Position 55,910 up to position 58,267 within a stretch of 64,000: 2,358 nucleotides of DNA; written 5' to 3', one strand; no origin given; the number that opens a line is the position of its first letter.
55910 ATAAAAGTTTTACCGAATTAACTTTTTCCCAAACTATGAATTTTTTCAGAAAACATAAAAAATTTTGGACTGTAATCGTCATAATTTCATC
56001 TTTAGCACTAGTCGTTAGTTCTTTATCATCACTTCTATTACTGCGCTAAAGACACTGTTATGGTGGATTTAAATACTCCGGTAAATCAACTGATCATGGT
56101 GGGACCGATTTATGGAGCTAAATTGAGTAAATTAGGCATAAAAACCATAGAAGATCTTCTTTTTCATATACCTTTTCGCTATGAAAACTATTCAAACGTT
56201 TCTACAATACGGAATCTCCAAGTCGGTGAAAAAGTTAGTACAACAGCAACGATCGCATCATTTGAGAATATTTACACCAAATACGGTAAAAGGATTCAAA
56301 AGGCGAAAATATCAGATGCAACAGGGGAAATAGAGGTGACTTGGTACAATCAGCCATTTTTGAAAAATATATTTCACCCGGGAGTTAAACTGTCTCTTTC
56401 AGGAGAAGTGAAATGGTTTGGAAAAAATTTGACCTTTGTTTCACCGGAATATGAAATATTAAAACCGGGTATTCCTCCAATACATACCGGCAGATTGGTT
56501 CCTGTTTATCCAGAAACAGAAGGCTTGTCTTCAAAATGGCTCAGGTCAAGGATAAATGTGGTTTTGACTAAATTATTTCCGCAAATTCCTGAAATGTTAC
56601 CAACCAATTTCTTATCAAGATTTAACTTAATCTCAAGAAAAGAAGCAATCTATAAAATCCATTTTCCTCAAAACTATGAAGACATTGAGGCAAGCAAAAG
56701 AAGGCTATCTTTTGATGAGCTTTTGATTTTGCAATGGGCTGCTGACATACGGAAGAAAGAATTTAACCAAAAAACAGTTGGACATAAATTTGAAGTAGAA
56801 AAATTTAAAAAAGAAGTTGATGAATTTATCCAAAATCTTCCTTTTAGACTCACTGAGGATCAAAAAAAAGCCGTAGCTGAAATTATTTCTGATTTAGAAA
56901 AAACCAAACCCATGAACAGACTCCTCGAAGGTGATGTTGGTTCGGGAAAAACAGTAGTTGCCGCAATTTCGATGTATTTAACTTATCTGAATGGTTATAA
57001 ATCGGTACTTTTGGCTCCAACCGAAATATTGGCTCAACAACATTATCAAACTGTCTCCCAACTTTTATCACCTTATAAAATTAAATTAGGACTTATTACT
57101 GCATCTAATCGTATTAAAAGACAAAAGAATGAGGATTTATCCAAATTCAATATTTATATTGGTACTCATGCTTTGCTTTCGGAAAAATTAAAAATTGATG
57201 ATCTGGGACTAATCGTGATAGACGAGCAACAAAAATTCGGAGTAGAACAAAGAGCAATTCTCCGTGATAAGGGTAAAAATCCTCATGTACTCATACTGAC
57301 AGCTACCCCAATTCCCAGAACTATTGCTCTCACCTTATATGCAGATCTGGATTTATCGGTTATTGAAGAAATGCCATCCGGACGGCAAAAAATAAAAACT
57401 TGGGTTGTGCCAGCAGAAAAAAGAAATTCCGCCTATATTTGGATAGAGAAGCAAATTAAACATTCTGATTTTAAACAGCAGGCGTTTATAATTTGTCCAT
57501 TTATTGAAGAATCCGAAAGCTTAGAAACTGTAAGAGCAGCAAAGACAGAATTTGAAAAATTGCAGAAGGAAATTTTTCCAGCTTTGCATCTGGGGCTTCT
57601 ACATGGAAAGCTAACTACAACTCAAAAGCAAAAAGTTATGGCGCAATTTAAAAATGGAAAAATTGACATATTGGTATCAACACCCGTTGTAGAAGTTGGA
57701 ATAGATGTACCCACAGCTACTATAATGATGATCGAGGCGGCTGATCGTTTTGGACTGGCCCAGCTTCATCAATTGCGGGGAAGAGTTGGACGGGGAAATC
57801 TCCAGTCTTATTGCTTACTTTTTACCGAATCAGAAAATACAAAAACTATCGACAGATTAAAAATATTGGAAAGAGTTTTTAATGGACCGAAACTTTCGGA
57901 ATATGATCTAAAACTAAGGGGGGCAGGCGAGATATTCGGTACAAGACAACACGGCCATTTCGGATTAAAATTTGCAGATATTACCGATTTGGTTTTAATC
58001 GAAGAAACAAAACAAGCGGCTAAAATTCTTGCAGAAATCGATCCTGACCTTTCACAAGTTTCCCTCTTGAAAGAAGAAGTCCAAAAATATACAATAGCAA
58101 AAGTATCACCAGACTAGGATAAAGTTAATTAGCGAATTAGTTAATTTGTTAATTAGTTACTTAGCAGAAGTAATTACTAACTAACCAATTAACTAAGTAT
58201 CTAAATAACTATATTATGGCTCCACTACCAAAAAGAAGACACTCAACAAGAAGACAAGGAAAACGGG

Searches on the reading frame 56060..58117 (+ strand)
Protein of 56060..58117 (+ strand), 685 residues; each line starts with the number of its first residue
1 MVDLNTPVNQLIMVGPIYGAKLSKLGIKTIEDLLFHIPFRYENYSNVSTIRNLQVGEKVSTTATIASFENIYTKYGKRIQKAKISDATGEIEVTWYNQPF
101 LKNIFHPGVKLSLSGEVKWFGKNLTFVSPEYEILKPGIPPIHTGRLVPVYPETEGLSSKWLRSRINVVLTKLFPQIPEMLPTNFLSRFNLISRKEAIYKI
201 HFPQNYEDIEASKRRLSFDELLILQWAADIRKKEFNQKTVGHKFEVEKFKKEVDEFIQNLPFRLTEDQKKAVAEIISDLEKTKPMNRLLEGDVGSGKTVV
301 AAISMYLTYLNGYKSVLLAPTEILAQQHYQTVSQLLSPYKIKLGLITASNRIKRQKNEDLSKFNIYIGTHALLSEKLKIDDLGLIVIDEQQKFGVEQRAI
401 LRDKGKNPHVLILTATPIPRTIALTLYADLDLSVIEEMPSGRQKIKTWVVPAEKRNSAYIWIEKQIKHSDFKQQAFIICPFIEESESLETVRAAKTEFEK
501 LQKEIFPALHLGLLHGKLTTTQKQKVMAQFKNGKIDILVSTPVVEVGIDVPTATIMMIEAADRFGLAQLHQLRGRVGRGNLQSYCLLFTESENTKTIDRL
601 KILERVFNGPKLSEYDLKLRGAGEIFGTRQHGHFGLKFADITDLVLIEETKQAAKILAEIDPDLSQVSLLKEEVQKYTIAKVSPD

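Call 36: search_protein_families(library=pfam, proteins=[window:56060-58117:+], max_evalue=0.00001)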
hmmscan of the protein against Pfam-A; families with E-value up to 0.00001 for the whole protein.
window:56060-58117:+ (685 aa): 6 families
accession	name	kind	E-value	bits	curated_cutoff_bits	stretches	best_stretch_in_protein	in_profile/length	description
PF00270.35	DEAD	-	5.9e-24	85.1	26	1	265-422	1-164/167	DEAD/DEAH box helicase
PF17191.10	RecG_wedge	-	6.3e-21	75.1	23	1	13-166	7-156/162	RecG wedge domain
PF00271.37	Helicase_C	-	1.4e-18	67.6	23.5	1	464-579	8-109/110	Helicase conserved C-terminal domain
PF04851.21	ResIII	-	8.2e-14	52.3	22.5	1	263-417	3-162/164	Type III restriction enzyme, res subunit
PF22590.2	Cas3-like_C_2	-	6e-07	30.2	27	1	489-579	10-104/106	CRISPR-associated nuclease/helicase Cas3, C-terminal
PF19833.4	RecG_dom3_C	-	2e-06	28.2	26.8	1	609-666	4-63/87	ATP-dependent DNA helicase RecG, domain 3, C-terminal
